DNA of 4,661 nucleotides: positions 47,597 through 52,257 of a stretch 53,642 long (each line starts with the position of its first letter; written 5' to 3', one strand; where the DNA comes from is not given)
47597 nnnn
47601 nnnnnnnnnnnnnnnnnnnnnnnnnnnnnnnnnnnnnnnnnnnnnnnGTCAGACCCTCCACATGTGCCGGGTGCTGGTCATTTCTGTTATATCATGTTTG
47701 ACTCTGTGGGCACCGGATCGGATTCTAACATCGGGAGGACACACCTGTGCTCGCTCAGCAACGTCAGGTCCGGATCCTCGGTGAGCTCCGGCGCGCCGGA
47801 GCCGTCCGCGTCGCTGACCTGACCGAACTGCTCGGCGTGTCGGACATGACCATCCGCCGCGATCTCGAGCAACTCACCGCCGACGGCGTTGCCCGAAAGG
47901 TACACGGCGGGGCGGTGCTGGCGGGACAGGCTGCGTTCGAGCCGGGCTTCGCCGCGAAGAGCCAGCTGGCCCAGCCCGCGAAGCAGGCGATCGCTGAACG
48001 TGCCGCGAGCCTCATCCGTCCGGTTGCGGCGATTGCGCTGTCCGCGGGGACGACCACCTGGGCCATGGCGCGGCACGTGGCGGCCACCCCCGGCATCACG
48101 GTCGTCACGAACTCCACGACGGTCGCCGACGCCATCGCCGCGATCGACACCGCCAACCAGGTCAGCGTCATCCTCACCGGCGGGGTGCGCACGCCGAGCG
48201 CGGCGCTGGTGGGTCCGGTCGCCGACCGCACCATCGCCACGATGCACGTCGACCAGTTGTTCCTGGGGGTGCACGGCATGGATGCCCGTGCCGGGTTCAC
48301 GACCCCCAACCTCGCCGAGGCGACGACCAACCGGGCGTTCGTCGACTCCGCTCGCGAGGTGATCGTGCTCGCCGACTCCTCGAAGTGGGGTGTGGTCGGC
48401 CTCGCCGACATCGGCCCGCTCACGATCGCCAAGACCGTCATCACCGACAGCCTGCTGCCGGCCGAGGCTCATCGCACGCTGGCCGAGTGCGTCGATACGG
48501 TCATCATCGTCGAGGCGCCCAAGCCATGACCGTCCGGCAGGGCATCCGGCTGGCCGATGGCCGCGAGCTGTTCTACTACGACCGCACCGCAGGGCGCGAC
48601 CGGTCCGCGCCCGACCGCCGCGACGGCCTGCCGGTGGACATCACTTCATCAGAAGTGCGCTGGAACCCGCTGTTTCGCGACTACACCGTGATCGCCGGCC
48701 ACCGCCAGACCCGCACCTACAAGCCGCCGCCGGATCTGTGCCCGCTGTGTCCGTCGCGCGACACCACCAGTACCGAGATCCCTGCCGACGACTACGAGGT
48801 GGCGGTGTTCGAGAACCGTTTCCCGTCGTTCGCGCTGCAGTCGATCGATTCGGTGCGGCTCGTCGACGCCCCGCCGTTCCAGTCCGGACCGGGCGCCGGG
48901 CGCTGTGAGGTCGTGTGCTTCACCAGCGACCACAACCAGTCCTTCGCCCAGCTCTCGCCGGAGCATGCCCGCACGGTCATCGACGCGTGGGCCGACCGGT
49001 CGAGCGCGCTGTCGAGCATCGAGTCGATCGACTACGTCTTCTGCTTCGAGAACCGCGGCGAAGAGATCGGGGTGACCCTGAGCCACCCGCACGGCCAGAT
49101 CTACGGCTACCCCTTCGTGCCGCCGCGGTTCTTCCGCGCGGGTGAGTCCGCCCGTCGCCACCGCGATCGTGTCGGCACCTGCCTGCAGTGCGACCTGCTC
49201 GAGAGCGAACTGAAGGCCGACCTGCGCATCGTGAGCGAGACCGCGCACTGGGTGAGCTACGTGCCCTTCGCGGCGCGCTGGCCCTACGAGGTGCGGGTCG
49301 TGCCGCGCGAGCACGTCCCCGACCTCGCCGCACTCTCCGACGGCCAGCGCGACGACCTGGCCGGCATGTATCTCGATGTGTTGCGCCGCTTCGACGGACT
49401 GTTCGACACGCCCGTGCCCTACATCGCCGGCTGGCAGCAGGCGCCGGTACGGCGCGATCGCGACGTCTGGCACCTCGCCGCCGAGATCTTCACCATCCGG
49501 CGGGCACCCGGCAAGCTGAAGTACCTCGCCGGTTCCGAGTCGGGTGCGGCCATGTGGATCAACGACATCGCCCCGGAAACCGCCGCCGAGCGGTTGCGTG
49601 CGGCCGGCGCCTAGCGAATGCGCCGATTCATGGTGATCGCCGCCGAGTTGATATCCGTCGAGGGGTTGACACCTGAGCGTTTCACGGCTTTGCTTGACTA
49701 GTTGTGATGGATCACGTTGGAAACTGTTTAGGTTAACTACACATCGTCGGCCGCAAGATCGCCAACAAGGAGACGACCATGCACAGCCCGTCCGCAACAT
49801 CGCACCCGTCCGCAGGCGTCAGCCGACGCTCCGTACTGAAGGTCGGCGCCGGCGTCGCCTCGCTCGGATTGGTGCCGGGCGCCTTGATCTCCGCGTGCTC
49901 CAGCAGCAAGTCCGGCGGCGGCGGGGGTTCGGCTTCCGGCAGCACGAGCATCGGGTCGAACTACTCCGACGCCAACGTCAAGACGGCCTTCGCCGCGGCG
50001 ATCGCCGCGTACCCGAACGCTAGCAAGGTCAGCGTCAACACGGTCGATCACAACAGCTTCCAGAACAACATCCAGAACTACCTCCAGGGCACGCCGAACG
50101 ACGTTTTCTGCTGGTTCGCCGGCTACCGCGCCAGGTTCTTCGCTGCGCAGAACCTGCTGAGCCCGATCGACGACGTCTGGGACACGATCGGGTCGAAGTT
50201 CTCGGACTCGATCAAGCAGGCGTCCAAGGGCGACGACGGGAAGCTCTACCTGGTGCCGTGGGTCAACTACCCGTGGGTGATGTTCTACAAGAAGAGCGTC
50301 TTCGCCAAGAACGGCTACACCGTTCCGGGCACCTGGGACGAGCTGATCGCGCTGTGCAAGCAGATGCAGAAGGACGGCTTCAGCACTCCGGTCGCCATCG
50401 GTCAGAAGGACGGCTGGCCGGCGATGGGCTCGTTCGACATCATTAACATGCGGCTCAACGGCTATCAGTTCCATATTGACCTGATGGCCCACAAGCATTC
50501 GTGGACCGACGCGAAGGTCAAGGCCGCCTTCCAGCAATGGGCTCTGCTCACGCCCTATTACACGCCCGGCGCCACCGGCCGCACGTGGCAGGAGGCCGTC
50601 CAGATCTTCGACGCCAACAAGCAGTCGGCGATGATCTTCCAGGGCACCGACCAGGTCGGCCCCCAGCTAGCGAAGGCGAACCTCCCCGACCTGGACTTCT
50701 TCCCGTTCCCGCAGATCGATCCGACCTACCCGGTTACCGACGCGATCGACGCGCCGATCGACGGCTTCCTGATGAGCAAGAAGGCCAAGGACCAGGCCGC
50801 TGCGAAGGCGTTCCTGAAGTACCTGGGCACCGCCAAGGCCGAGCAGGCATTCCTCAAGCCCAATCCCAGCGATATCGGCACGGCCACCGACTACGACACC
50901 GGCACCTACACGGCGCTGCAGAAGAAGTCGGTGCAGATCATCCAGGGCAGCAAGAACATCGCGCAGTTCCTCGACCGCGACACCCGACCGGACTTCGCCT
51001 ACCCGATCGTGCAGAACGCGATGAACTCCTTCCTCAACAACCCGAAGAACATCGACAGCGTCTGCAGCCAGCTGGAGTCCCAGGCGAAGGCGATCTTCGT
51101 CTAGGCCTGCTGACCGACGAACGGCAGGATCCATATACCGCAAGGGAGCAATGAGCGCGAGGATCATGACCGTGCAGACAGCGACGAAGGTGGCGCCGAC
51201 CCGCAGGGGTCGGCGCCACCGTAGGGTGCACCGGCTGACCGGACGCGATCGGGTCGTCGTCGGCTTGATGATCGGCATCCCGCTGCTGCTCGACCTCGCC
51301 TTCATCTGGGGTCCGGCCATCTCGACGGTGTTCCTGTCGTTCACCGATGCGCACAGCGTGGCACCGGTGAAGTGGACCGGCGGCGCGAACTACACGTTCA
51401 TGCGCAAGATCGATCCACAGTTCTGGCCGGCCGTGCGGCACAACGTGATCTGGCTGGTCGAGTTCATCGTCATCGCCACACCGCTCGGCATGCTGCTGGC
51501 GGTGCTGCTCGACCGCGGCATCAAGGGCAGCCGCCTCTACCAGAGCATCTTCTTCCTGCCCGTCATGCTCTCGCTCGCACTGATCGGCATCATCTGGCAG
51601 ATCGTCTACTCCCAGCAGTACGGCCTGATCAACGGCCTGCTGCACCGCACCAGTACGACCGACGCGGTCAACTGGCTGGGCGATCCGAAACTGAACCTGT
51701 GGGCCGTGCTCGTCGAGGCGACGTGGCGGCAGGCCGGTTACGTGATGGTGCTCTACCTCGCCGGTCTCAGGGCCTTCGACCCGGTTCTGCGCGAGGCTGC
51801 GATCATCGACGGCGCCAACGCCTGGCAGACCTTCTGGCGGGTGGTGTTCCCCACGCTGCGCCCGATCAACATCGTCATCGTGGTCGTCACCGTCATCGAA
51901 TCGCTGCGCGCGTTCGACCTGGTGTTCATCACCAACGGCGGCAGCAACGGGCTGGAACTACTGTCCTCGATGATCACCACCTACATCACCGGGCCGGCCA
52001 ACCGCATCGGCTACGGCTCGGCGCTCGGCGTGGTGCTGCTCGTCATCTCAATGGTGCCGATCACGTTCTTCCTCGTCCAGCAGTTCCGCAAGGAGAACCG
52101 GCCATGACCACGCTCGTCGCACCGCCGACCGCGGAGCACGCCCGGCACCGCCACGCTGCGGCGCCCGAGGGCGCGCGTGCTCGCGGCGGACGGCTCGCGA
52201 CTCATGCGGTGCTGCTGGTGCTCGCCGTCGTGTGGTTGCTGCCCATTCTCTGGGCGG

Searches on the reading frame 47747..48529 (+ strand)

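Call 11: search_protein_families(library=pfam, proteins=[window:47747-48529:+], max_evalue=0.001)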
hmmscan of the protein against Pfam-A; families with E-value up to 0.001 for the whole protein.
window:47747-48529:+ (260 aa): 5 families
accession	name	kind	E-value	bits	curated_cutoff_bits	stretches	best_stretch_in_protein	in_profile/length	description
PF00455.28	DeoRC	-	1.4e-43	149.1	31.8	1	78-235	5-160/160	DeoR C terminal sensor domain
PF08220.18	HTH_DeoR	-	6.5e-17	61.5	21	1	6-59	1-54/57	DeoR-like helix-turn-helix domain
PF08279.18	HTH_11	-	1.2e-05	25.5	25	1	6-48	1-44/55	HTH domain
PF25213.1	HVO_A0261_N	-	1.3e-05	25.4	35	1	4-55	10-60/86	HVO_A0261 N-terminal domain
PF00392.27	GntR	-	0.00041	20.4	27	1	12-56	16-61/64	Bacterial regulatory proteins, gntR family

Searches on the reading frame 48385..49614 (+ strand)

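Call 11: search_protein_families(library=pfam, proteins=[window:48385-49614:+], max_evalue=0.001)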
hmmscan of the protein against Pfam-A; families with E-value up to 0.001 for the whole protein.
window:48385-49614:+ (409 aa): 2 families
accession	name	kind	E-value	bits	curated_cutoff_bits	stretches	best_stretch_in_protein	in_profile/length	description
PF01087.27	GalP_UDP_transf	-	3.7e-34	119.2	22.1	1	89-246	12-184/184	Galactose-1-phosphate uridyl transferase, N-terminal domain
PF02744.22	GalP_UDP_tr_C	-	8.2e-21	74.9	29.2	1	262-406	11-155/165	Galactose-1-phosphate uridyl transferase, C-terminal domain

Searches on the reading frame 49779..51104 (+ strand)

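Call 11: search_protein_families(library=pfam, proteins=[window:49779-51104:+], max_evalue=0.001)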
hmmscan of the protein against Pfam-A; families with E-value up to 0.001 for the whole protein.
window:49779-51104:+ (441 aa): 2 families
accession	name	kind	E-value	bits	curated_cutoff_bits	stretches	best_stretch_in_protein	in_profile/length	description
PF01547.30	SBP_bac_1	-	7.2e-29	102.2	26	1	70-355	9-306/307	Bacterial extracellular solute-binding protein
PF13531.11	SBP_bac_11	-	3.8e-05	24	25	0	250-359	123-222/227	Bacterial extracellular solute-binding protein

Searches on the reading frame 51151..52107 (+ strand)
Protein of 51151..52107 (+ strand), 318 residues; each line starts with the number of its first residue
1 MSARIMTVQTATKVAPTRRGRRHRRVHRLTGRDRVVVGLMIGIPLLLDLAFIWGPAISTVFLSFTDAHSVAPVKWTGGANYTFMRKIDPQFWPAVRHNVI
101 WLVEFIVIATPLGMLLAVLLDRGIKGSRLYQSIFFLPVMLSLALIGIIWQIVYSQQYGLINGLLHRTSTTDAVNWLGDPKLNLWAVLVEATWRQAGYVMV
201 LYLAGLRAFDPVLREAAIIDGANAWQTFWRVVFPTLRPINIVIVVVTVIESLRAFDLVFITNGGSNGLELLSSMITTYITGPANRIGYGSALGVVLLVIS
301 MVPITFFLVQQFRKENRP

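Call 11: search_protein_families(library=pfam, proteins=[window:51151-52107:+], max_evalue=0.001)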
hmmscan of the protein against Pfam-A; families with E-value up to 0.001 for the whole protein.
window:51151-52107:+ (318 aa): 1 family
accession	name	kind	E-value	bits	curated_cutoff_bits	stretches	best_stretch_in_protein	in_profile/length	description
PF00528.27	BPD_transp_1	-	6.8e-18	65.5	26.4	1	110-311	2-177/184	Binding-protein-dependent transport system inner membrane component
